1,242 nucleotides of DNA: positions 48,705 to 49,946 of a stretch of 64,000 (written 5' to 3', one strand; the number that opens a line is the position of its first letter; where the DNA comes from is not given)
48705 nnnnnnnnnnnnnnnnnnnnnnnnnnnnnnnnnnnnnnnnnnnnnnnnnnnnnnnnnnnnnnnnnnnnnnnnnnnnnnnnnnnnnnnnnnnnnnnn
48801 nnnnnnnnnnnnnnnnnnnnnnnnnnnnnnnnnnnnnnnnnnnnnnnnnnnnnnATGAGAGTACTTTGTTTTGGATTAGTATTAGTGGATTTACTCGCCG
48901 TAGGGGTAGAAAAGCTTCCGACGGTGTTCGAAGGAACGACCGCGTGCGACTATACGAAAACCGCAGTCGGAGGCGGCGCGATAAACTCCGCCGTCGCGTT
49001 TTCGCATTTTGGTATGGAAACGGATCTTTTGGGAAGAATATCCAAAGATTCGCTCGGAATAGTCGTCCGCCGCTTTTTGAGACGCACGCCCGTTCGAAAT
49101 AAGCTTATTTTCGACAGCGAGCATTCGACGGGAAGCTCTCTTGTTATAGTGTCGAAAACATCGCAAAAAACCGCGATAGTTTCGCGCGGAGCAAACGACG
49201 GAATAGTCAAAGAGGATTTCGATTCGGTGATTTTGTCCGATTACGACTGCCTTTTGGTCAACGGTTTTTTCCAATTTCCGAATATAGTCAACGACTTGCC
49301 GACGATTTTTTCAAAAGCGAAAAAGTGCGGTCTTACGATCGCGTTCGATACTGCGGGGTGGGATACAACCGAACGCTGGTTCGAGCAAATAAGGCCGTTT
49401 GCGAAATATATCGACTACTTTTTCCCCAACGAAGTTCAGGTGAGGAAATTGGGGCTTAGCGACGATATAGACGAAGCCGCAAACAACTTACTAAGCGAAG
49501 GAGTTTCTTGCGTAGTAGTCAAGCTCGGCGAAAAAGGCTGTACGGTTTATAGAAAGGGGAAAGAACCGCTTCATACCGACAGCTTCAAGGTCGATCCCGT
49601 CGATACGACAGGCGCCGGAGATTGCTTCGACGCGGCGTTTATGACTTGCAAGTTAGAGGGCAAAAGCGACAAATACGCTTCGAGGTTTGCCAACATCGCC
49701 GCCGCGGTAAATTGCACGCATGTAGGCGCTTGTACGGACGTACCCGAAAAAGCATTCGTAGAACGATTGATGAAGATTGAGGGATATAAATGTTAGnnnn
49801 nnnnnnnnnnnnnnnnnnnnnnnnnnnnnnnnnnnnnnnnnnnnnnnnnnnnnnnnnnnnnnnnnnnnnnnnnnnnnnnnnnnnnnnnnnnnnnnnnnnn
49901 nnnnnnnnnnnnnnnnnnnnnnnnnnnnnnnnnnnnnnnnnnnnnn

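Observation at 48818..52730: Four-gene operon (PfkB kinase, class II aldolase, beta-hydroxyacid dehydrogenase, zinc-ribbon acyltransferase) with a possibly leaderless first gene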

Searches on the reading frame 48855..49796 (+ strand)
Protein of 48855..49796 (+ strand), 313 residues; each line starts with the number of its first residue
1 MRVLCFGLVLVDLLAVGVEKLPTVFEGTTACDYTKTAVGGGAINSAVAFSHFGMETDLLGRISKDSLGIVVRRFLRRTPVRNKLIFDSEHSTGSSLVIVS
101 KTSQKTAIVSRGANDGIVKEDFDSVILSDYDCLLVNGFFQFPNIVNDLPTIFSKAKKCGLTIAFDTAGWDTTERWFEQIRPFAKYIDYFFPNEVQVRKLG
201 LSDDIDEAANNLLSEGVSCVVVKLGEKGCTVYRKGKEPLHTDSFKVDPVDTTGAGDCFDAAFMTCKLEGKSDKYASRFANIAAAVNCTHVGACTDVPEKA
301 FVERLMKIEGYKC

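Call 3: search_protein_families(library=pfam, proteins=[window:48855-49796:+])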
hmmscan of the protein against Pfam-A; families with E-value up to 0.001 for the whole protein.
window:48855-49796:+ (313 aa): 1 family
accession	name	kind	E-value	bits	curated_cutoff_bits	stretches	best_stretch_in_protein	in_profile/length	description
PF00294.29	PfkB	-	1.2e-40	140.2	25.8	1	3-298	4-301/302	pfkB family carbohydrate kinase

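Call 4: search_protein_families(library=ncbifam, proteins=[window:48855-49796:+])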
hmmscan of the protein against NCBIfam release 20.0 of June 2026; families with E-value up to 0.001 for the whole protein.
window:48855-49796:+ (313 aa): 22 families
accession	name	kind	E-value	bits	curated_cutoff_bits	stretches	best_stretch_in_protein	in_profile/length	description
TIGR02152.1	D_ribokin_bact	equivalog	4.4e-40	137.9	299.65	1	5-303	3-297/298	ribokinase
TIGR04382.1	myo_inos_iolC_N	equivalog_domain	2.1e-34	119.2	300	1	4-305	5-308/309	5-dehydro-2-deoxygluconokinase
NF008353.0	PRK11142.1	equivalog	3.7e-32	112.1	341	1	16-307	17-304/307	ribokinase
NF053626.1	RibKinHalex1628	equivalog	3.9e-31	108.6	330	1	1-305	2-290/293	ATP-dependent ribose-1-phosphate kinase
NF049991.1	TagKinase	equivalog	1.6e-25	89.6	420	1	48-306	50-315/321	tagatose kinase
NF040938.1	KDG_KDGal_kin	equivalog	1.3e-22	80.3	400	1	31-307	22-304/305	bifunctional 2-dehydro-3-deoxygluconokinase/2-dehydro-3-deoxygalactonokinase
TIGR02198.1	rfaE_dom_I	equivalog_domain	2e-18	66.6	345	1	36-294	44-304/315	D-glycero-beta-D-manno-heptose-7-phosphate kinase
NF006957.1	PRK09434.1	equivalog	3.8e-16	59.5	450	1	38-299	26-299/302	fructokinase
NF041332.1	KDG_KDGal_kin_Halo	equivalog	6.1e-16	58.7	440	1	35-297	29-302/320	bifunctional 2-dehydro-3-deoxygluconokinase/2-dehydro-3-deoxygalactonokinase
NF041134.1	R1P_kin_Thcocales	equivalog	6.7e-16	58.5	500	1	3-296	3-272/291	ADP-dependent ribose-1-phosphate kinase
TIGR03168.1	1-PFK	subfamily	9.5e-16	57.6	216.4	1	29-305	25-298/305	hexose kinase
NF007321.0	PRK09813.1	equivalog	3.9e-14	52.8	247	1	35-278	20-246/261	fructoselysine 6-kinase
TIGR03828.1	pfkB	equivalog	5.2e-14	52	292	1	31-304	27-297/305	1-phosphofructokinase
NF008454.0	PRK11316.1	equivalog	1.4e-12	46.9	521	1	39-294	50-302/475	bifunctional D-glycero-beta-D-manno-heptose-7-phosphate kinase/D-glycero-beta-D-manno-heptose 1-phosphate adenylyltransferase HldE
NF047869.1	myo_kin_aldol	exception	4.2e-11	41.9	600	1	200-305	220-330/586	bifunctional 5-dehydro-2-deoxygluconokinase/5-dehydro-2-deoxyphosphogluconate aldolase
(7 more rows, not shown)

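Call 8: find_homologous_proteins(query=window:48855-49796:+)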
Query window:48855-49796:+ (313 aa): 425 proteins with E <= 0.001 among 3263 candidates; the best 120 are listed.
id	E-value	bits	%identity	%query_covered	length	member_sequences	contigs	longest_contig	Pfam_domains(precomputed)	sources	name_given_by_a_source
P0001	1.3e-208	709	100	100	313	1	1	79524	PF00294.30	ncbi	-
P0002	2.5e-191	652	90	100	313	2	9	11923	PF00294.30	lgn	-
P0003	9.3e-191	650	90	100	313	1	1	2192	PF00294.30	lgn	-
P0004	1.0e-187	641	88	100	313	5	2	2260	PF00294.30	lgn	-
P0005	5.2e-175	599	82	100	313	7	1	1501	PF00294.30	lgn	-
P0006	5.4e-152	523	72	100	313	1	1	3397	PF00294.30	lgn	-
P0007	3.2e-67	245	42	95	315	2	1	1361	PF00294.30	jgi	jgi:sugar/nucleoside kinase (ribokinase family)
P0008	2.1e-62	229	38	98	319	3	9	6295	PF00294.30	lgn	-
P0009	5.3e-62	228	41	95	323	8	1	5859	PF00294.30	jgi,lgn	-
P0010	2.7e-57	212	38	99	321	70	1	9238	PF00294.30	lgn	-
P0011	9.0e-57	210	38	95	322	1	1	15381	PF00294.30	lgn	-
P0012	1.1e-56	210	39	95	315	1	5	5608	PF00294.30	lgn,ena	-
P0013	7.2e-55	204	38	94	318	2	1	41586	PF00294.30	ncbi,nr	ncbi:MAG: carbohydrate kinase family protein [Clostridiales bacterium]|nr:carbohydrate kinase family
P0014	1.4e-51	193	36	95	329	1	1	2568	PF00294.30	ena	-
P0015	3.6e-46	176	35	95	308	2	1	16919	PF00294.30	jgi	jgi:sugar/nucleoside kinase (ribokinase family)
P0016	4.2e-46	175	34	95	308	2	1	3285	PF00294.30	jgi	jgi:sugar/nucleoside kinase (ribokinase family)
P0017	3.4e-40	156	34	97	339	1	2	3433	PF00294.30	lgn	-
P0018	1.2e-37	148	32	95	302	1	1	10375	PF00294.30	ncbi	-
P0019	3.6e-35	140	32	98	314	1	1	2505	PF08543.18,PF00294.30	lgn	-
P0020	6.3e-34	135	29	99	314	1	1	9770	PF00294.30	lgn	-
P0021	6.4e-34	135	30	99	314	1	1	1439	PF00294.30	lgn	-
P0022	7.3e-34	135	32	93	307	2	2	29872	PF00294.30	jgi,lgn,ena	-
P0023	7.2e-33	132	30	100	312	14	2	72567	PF00294.30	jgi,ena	-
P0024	7.2e-33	132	29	95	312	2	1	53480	PF00294.30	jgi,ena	-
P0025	9.6e-33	132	29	95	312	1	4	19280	PF00294.30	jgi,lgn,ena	-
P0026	3.0e-32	130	29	95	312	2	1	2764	PF00294.30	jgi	jgi:sugar/nucleoside kinase (ribokinase family)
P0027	5.0e-32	129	30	95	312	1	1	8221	PF00294.30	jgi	-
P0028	2.2e-31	127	30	83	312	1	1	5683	PF08543.18,PF00294.30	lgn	-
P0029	7.6e-31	125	30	98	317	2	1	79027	PF00294.30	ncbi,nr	ncbi:MAG: carbohydrate kinase family protein [Actinobacteria bacterium]|nr:carbohydrate kinase famil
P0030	1.3e-30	125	31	97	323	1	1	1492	PF08543.18,PF00294.30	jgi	jgi:sugar/nucleoside kinase (ribokinase family)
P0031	2.4e-30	124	31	98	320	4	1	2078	PF00294.30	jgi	jgi:sugar/nucleoside kinase (ribokinase family)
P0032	2.8e-30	123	30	97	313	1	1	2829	PF08543.18,PF00294.30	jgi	-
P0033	3.1e-30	123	31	86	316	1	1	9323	PF08543.18,PF00294.30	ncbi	-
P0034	3.4e-30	123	31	94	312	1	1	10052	PF00294.30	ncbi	-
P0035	6.2e-30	122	31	97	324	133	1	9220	PF08543.18,PF00294.30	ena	-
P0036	6.5e-30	122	33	84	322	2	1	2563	PF08543.18,PF00294.30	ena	-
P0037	1.7e-29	121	29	94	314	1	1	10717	PF00294.30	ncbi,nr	ncbi:MAG: carbohydrate kinase family protein [Candidatus Omnitrophica bacterium]|nr:carbohydrate kin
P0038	7.1e-29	119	34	85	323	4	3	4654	PF08543.18,PF00294.30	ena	-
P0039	2.8e-28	117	31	97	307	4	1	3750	PF00294.30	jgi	jgi:sugar/nucleoside kinase (ribokinase family)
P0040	3.6e-28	117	28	98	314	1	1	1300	PF08543.18,PF00294.30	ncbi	-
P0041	3.6e-28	117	32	95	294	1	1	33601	PF00294.30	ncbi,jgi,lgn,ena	-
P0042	4.8e-28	116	30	98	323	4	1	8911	PF00294.30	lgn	-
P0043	4.8e-28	116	29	83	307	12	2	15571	PF00294.30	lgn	-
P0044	8.0e-28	115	30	97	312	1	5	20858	PF00294.30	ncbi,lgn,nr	ncbi:MAG: carbohydrate kinase family protein [Armatimonadota bacterium]|nr:carbohydrate kinase famil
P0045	1.0e-27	115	31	95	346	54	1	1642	PF08543.18,PF00294.30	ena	-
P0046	1.0e-27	115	29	94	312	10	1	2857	PF00294.30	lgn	-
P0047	1.1e-27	115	30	95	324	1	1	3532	PF00294.30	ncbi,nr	ncbi:MAG: sugar kinase [Verrucomicrobia bacterium]|nr:sugar kinase [Verrucomicrobiota bacterium]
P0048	1.6e-27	114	31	94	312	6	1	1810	PF00294.30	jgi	-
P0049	5.4e-27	113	30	96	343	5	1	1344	PF00294.30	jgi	-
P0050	8.0e-27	112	32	84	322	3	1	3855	PF08543.18,PF00294.30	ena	-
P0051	1.6e-26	111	29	99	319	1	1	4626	PF00294.30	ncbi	ncbi:MAG: carbohydrate kinase family protein [Bryobacteraceae bacterium]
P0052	2.9e-26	110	28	97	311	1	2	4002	PF00294.30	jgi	-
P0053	9.6e-26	109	27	98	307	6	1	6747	PF00294.30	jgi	jgi:sugar/nucleoside kinase (ribokinase family)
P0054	9.9e-26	109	30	94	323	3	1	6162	PF00294.30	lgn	-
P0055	1.5e-25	108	29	94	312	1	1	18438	PF00294.30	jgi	jgi:sugar/nucleoside kinase (ribokinase family)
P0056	2.0e-25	108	28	96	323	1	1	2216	PF00294.30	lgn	-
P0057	5.1e-25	106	28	93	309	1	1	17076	PF00294.30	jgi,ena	-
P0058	9.9e-25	105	31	97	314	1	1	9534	PF08543.18,PF00294.30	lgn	-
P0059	1.6e-24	105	29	93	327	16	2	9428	PF00294.30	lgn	-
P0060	3.7e-24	103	32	84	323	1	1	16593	PF08543.18,PF00294.30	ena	-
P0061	4.3e-24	103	31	76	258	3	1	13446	PF00294.30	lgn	-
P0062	6.3e-24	103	29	93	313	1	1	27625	PF00294.30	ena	-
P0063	8.2e-24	102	33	71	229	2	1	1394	PF00294.30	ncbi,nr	ncbi:MAG: PfkB family carbohydrate kinase, partial [bacterium]|nr:PfkB family carbohydrate kinase [b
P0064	1.4e-23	101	30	94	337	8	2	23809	PF00294.30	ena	-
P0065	1.4e-23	101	28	97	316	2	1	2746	PF08543.18,PF00294.30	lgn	-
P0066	6.5e-23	99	31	96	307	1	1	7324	PF08543.18,PF00294.30,PF25270.1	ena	-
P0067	6.9e-23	99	30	91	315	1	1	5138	PF00294.30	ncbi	-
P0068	7.3e-23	99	30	97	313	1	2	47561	PF00294.30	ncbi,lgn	ncbi:MAG: carbohydrate kinase family protein [Bryobacteraceae bacterium]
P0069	3.1e-22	97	27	97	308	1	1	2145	PF00294.30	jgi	jgi:sugar/nucleoside kinase (ribokinase family)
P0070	1.6e-21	95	30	81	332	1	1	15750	PF00294.30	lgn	-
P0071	2.2e-21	94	29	98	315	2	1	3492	PF00294.30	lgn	-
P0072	2.4e-21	94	29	87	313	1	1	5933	PF08543.18,PF00294.30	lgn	-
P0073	2.8e-21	94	31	86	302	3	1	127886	PF00294.30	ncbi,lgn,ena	-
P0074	3.7e-21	94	28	98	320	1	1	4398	PF00294.30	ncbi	-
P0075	1.1e-20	92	27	95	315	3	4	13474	PF00294.30,PF25270.1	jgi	-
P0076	1.5e-20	92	29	87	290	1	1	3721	PF08543.18,PF00294.30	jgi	jgi:ribokinase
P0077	2.2e-20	91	30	80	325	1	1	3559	PF00294.30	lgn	-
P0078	4.4e-20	90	30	67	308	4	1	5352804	PF00294.30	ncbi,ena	-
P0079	4.5e-20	90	28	98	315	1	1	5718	PF08543.18,PF00294.30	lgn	-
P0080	5.5e-20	90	34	58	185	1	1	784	PF00294.30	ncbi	-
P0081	6.1e-20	90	28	93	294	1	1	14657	PF00294.30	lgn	-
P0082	8.6e-20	89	29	85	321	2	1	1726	PF00294.30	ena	-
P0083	9.5e-20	89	29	89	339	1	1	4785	PF00294.30,PF25270.1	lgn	-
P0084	1.2e-19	89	27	79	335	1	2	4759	PF00294.30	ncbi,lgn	-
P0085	1.2e-19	89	25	87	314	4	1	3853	PF00294.30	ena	-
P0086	1.2e-19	89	27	96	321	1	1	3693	PF00294.30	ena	-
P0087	1.3e-19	88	31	82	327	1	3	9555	PF00294.30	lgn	-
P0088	2.3e-19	88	27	98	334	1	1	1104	PF00294.30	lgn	-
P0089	2.6e-19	87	29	95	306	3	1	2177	PF08543.18,PF00294.30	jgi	-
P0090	2.7e-19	87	30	85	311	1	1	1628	PF08543.18,PF00294.30,PF25270.1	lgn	-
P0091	2.8e-19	87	29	98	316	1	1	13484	PF00294.30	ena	-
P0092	3.2e-19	87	29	94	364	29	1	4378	PF00294.30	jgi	jgi:sugar/nucleoside kinase (ribokinase family)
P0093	3.7e-19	87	29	85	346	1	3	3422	PF00294.30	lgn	-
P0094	4.3e-19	87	29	70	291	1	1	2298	PF00294.30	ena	-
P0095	5.2e-19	86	29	84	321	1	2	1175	PF00294.30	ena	-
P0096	5.3e-19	86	26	99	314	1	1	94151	PF00294.30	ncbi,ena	-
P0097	5.4e-19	86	29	75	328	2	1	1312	PF00294.30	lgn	-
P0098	7.8e-19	86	32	79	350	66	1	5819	PF00294.30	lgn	-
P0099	8.5e-19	86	27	98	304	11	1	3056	PF00294.30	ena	-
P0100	1.8e-18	85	29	96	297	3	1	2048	PF00294.30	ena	-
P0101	1.8e-18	85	29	85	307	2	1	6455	PF08543.18,PF01256.23,PF00294.30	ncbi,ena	-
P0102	1.8e-18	85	29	85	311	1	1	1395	PF08543.18,PF00294.30,PF25270.1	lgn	-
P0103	2.7e-18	84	26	97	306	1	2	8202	PF08543.18,PF00294.30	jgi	jgi:ribokinase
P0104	3.0e-18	84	28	87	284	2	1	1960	PF08543.18,PF01256.23,PF00294.30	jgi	jgi:ribokinase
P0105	4.2e-18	84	29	94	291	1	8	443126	PF08543.18,PF00294.30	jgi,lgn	jgi:sugar/nucleoside kinase (ribokinase family)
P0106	4.7e-18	83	27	87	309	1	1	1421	PF08543.18,PF00294.30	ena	-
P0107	5.4e-18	83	29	87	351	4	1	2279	PF00294.30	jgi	-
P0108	6.6e-18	83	27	87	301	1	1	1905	PF08543.18,PF00294.30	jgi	jgi:ribokinase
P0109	6.8e-18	83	28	84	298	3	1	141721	PF00294.30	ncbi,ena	-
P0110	9.4e-18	82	28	87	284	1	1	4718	PF08543.18,PF00294.30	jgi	jgi:ribokinase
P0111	9.4e-18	82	29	85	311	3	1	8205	PF08543.18,PF01256.23,PF00294.30,PF25270.1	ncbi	-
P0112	9.7e-18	82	28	98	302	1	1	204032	PF00294.30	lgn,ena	-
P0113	1.1e-17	82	28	85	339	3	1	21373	PF00294.30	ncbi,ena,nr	ncbi:MAG TPA: adenosine kinase [Victivallales bacterium]|nr:adenosine kinase [Victivallales bacteriu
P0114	1.1e-17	82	30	85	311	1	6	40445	PF08543.18,PF00294.30,PF25270.1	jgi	jgi:ribokinase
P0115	1.1e-17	82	28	81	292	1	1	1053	PF00294.30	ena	-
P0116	1.5e-17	82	27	82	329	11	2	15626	PF00294.30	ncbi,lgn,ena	-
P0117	1.6e-17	82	27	97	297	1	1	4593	PF00294.30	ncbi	-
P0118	1.6e-17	82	27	94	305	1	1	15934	PF00294.30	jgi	jgi:sugar/nucleoside kinase (ribokinase family)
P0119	1.7e-17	82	27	96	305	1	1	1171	PF00294.30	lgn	-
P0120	1.7e-17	82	29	73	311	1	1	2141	PF00294.30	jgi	jgi:sugar/nucleoside kinase (ribokinase family)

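Call 9: find_encoding_contigs(protein=window:48855-49796:+, flank=10000, max_places=6)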
Protein window:48855-49796:+ (313 aa): no gene with exactly this product is on record in the collection.

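Call 10: find_encoding_contigs(protein=P0002, flank=8000, max_places=4)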
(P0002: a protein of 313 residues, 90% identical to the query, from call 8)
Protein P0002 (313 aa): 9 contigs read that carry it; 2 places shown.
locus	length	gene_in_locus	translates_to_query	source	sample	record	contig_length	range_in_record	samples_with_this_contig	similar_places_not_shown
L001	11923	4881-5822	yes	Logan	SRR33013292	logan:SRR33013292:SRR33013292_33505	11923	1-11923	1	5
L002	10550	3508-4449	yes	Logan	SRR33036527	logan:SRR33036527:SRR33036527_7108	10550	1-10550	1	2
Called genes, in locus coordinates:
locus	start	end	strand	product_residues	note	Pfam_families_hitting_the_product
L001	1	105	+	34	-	?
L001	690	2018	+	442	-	PF01336:tRNA_anti-codon, PF00152:tRNA-synt_2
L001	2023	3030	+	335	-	PF03590:AsnA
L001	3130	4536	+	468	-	PF01336:tRNA_anti-codon, PF00152:tRNA-synt_2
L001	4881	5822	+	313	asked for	PF00294:PfkB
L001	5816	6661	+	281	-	PF01116:F_bP_aldolase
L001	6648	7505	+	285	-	PF02826:2-Hacid_dh_C, PF03446:NAD_binding_2, PF03807:F420_oxidored, PF07991:KARI_N (weak), PF02153:PDH_N (weak), PF22616:HMD_N (weak), PF14833:NAD_binding_11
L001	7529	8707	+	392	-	PF01553:Acyltransferase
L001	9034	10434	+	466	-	PF01554:MatE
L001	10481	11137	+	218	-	PF02417:Chromate_transp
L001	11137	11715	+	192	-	PF02417:Chromate_transp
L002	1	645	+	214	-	?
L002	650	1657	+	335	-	PF03590:AsnA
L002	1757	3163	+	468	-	PF01336:tRNA_anti-codon, PF00152:tRNA-synt_2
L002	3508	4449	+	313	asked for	PF00294:PfkB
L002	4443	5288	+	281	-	PF01116:F_bP_aldolase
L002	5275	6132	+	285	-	PF02826:2-Hacid_dh_C, PF03446:NAD_binding_2, PF03807:F420_oxidored, PF07991:KARI_N (weak), PF02153:PDH_N (weak), PF22616:HMD_N (weak), PF14833:NAD_binding_11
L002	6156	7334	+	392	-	PF01553:Acyltransferase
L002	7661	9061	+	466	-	PF01554:MatE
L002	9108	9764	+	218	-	PF02417:Chromate_transp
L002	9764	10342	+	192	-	PF02417:Chromate_transp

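Call 11: find_encoding_contigs(protein=P0013, flank=8000, max_places=3)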
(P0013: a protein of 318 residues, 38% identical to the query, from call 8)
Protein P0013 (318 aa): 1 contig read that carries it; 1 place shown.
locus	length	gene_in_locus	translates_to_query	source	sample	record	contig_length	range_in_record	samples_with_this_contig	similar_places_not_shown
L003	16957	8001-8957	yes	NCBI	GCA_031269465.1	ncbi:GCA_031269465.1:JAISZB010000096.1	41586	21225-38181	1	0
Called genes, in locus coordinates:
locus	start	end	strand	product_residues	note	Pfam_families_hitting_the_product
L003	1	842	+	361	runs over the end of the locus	PF01408:GFO_IDH_MocA, PF22725:GFO_IDH_MocA_C3, PF02894:GFO_IDH_MocA_C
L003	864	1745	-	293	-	PF04055:Radical_SAM, PF13353:Fer4_12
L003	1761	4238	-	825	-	PF02901:PFL-like, PF01228:Gly_radical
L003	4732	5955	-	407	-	PF00480:ROK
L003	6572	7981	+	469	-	-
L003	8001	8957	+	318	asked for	PF00294:PfkB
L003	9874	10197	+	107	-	-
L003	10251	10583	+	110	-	-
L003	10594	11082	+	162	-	PF04542:Sigma70_r2, PF08281:Sigma70_r4_2, PF04545:Sigma70_r4 (weak), PF06056:Terminase_5 (weak), PF13384:HTH_23 (weak), PF13936:HTH_38 (weak)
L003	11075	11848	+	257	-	PF23750:RsgI_M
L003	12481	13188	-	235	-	PF00106:adh_short, PF08659:KR (weak), PF13561:adh_short_C2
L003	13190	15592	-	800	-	PF22666:Glyco_hydro_2_N2 (weak), PF13364:BetaGal_ABD2 (faint), PF02837:Glyco_hydro_2_N, PF00703:Glyco_hydro_2, PF02836:Glyco_hydro_2_C, PF16355:DUF4982, PF18565:Glyco_hydro2_C5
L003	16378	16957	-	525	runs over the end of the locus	PF12010:DUF3502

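Call 12: find_encoding_contigs(protein=P0011, flank=8000, max_places=3)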
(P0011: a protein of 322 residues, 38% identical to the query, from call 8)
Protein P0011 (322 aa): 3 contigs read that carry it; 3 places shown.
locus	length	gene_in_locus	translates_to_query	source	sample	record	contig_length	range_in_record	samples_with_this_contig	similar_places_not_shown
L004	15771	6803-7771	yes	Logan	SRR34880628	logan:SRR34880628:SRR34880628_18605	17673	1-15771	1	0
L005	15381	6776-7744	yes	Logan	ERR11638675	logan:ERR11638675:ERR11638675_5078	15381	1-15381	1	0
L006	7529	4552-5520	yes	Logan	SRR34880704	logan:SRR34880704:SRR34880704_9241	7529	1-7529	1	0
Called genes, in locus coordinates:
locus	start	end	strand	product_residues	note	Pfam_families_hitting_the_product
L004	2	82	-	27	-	?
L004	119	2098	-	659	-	PF02449:Glyco_hydro_42, PF08532:Glyco_hydro_42M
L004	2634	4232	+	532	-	PF01547:SBP_bac_1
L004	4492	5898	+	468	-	PF00528:BPD_transp_1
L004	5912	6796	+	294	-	PF00528:BPD_transp_1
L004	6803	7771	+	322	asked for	PF00294:PfkB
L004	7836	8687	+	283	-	PF01116:F_bP_aldolase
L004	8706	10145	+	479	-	PF02952:Fucose_iso_C (weak)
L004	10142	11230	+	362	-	PF01263:Aldose_epim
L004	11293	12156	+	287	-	PF02826:2-Hacid_dh_C (weak), PF03446:NAD_binding_2, PF03807:F420_oxidored, PF14833:NAD_binding_11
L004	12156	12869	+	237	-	PF01925:TauE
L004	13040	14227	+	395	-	PF00480:ROK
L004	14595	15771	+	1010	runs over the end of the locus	PF03065:Glyco_hydro_57 (faint), PF01074:Glyco_hydro_38N, PF09261:Alpha-mann_mid, PF07748:Glyco_hydro_38C, PF17677:Glyco_hydro38C2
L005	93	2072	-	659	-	PF02449:Glyco_hydro_42, PF08532:Glyco_hydro_42M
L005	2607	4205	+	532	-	PF01547:SBP_bac_1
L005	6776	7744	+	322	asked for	PF00294:PfkB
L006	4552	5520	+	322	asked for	PF00294:PfkB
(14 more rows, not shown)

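Call 27: find_related_loci(query=A1, collection=genome_contigs, flank=10000)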
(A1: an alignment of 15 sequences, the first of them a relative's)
Query A1 (313 aa) in genome_contigs; peptide patterns used: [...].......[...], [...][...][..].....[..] (x = any residue, [..] = any of these).
600 stretches matched a pattern (row limit reached: there are more); 517 encode a relative of the query (tblastn E <= 1e-3); the best 80 are kept; 80 distinct loci.
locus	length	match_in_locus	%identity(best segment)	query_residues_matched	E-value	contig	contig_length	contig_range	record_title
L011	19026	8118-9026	35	2-304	3e-48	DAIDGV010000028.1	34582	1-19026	MAG TPA_asm: candidate division FCPU426 bacterium isolate clean3 k141_984088, whole genome shotgun sequence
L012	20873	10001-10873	35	2-292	6e-46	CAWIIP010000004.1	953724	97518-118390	MAG: uncultured proteobacterium isolate MFD09286.bin.2.44 genome assembly, contig: contig_79827, whole genome shotgun se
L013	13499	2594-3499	30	3-306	5e-39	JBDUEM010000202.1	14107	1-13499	MAG: Bryobacteraceae bacterium isolate cluster4_bin.95 NODE_9753_length_14107_cov_7.853686, whole genome shotgun sequenc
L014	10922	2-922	31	5-312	2e-38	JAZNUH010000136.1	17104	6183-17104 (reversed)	MAG: Clostridia bacterium isolate T1900044798_TS20190264.MAGScoT_cleanbin_000018 SGB_2695_k141_1661531, whole genome sho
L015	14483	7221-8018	32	3-269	2e-34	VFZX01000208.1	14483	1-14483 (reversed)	MAG: Acidobacteria bacterium isolate K_Offshore_80m_m2_003 K_Offshore_80m_m2_003_Ga0194132_10008637, whole genome shotgu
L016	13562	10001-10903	28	1-302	2e-34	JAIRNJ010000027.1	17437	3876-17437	MAG: Treponema sp. isolate Cd354_bin24 k119_1106856, whole genome shotgun sequence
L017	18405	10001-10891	30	1-297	1e-33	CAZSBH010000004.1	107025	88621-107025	MAG TPA_asm: uncultured Spirochaetaceae bacterium isolate SRP214966_co2_439 genome assembly, contig: NODE_107_length_107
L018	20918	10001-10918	30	3-307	1e-32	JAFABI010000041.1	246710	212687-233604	MAG: Bacillota bacterium isolate OH_SBB_121 k127_656898, whole genome shotgun sequence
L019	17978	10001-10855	28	4-292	3e-32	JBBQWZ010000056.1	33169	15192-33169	MAG: Bryobacterales bacterium isolate Co_metawrap_2088 Cmw_2088_k141_16038193_length_33169_cov_13.9969, whole genome sho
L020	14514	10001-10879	30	1-294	4e-31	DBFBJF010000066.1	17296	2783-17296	MAG TPA_asm: Candidatus Merdiplasma sp. isolate MAG3870 k141_140901, whole genome shotgun sequence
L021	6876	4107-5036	27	3-312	4e-30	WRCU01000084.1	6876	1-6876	MAG: Oscillospiraceae bacterium isolate Lab288P3bin160 Ga0123353_10046822, whole genome shotgun sequence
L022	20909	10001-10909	29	3-306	6e-30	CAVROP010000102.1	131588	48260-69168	MAG: uncultured Acidobacteriota bacterium isolate MFD03726.bin.1.150 genome assembly, contig: contig_5748, whole genome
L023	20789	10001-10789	31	4-271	2e-29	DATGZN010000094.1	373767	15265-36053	MAG TPA_asm: Bryobacteraceae bacterium isolate SMAG_U10665 k141_410502, whole genome shotgun sequence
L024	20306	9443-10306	28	3-292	2e-29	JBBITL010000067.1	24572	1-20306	MAG: Solibacteraceae bacterium isolate BR1S70218_bin_396 NODE_1659_length_24572_cov_5.059999, whole genome shotgun seque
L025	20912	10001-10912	27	2-305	5e-29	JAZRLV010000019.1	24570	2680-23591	MAG: Clostridia bacterium isolate T1900045429_YK20190120.MAGScoT_cleanbin_000031 SGB_7088_k141_884116, whole genome shot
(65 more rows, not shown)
